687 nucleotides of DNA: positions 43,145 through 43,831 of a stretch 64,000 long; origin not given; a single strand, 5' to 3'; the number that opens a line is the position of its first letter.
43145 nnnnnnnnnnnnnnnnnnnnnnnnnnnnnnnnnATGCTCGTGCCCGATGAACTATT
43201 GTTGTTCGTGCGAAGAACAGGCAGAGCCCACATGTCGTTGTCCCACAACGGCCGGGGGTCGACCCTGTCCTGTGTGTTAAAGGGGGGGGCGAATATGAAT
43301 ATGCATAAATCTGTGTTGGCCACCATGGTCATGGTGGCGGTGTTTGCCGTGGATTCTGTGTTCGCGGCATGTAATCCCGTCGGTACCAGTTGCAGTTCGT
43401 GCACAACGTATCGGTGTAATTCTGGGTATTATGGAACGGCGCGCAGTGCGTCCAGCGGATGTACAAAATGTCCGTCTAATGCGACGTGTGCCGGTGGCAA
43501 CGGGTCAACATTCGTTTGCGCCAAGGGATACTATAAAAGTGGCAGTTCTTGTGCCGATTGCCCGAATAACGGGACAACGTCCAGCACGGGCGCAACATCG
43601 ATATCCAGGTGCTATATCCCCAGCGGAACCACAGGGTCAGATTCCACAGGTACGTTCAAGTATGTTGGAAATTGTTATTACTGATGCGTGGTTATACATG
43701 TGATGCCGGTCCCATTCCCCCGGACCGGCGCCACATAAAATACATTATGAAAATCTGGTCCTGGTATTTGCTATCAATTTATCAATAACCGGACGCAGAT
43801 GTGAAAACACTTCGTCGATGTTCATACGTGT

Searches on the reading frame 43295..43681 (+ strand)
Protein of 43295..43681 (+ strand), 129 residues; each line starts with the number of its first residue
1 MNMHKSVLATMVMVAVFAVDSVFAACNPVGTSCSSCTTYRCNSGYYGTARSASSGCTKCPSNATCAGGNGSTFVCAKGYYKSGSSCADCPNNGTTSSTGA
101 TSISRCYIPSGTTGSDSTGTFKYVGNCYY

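Call 17: search_protein_families(library=pfam, proteins=[window:43295-43681:+], max_evalue=1)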
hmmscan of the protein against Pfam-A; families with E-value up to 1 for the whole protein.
window:43295-43681:+ (129 aa): 3 families
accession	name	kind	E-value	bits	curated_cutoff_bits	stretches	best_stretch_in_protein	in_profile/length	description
PF03302.18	VSP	-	3.2e-06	26.7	31.4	1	23-115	256-347/397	Giardia variant-specific surface protein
PF07699.19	Ephrin_rec_like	-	2.2e-05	24.6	23.1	1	75-106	14-48/48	Tyrosine-protein kinase ephrin type A/B receptor-like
PF15913.10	Furin-like_2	-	0.062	14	28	1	38-95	36-95/102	Furin-like repeat, cysteine-rich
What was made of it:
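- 43017..43684 (+): The regulated two-gene unit: 87-aa (43017-43280) and 129-aa (43295-43684) secreted cysteine-rich proteins. Pfam gives Ephrin_rec_like above its cut-off and a VSP-like hit below its cut-off on the 129-aa protein (call 17).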

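Call 66: search_protein_families(library=ncbifam, proteins=[window:43295-43681:+], max_evalue=0.1)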
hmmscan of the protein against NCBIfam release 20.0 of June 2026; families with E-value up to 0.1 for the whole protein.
window:43295-43681:+ (129 aa): 0 families

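Call 69: find_homologous_proteins(query=window:43295-43681:+, max_evalue=0.001)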
Query window:43295-43681:+ (129 aa): 71 proteins with E <= 0.001 among 121 candidates.
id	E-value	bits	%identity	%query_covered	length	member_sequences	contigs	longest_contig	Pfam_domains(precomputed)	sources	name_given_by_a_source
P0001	6.0e-74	264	98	100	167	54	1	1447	PF03302.19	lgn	-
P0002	7.9e-74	264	98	100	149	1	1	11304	PF03302.19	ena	-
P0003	3.7e-47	178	65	100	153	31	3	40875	PF03302.19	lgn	-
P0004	4.6e-43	164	100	61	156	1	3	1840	-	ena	-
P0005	1.9e-37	146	58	97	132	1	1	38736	-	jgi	-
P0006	2.3e-37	146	59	97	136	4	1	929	-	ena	-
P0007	1.1e-34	137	54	98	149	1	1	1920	-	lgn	-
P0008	2.6e-34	136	58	97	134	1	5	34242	-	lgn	-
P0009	3.3e-34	136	63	84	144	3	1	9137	-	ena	-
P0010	6.9e-34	135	58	97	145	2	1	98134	-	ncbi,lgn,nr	ncbi:MAG: hypothetical protein K2L25_03350 [Alphaproteobacteria bacterium]|nr:hypothetical protein [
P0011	2.2e-32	130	49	98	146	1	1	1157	-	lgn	-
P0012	3.6e-31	126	56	100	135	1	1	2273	-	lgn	-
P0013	2.2e-30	123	70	76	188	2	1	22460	-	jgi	-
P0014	2.4e-30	123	71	75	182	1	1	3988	-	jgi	-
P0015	3.4e-30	123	74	72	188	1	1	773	-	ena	-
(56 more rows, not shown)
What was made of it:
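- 43017..43684 (+): Homologues are all 'hypothetical protein', most from Alphaproteobacteria MAGs and one labelled Muribaculaceae (call 69).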

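Call 70: find_encoding_contigs(protein=P0003, flank=3000, max_places=2)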
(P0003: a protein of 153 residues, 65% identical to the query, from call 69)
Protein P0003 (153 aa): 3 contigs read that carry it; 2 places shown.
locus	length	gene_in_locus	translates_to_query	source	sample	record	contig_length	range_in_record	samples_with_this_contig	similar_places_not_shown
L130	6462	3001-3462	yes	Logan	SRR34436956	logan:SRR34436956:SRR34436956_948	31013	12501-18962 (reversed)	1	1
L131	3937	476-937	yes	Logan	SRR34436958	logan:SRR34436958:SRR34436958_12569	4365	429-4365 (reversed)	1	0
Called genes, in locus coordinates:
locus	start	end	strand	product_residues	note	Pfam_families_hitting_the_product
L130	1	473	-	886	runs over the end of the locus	PF00580:UvrD-helicase, PF13245:AAA_19 (weak), PF13361:UvrD_C, PF13538:UvrD_C_2 (faint)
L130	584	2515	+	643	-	-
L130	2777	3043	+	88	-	-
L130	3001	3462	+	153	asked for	PF03302:VSP (weak)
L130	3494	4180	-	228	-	PF02223:Thymidylate_kin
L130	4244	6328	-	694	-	-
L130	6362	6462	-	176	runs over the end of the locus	PF06242:TrcR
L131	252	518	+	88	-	-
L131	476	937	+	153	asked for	PF03302:VSP (weak)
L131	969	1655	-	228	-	PF02223:Thymidylate_kin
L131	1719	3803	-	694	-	-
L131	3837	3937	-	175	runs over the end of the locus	?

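Call 71: find_encoding_contigs(protein=P0010, flank=3000, max_places=2)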
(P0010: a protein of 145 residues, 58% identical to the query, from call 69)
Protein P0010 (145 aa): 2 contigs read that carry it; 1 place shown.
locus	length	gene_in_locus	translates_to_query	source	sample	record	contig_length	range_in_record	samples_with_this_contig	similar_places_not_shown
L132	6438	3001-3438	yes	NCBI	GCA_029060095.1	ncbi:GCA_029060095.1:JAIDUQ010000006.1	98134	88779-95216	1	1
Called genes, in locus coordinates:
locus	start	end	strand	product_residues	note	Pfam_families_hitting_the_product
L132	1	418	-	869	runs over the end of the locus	PF00580:UvrD-helicase, PF13245:AAA_19, PF13538:UvrD_C_2 (faint), PF13361:UvrD_C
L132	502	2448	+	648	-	PF04513:Baculo_PEP_C (faint)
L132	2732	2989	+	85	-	-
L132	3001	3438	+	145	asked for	-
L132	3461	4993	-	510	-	-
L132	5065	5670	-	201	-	PF00625:Guanylate_kin (weak)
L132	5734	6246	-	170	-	-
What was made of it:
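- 43017..43684 (+): The unit is syntenic in L130 and L132 (calls 70-71).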
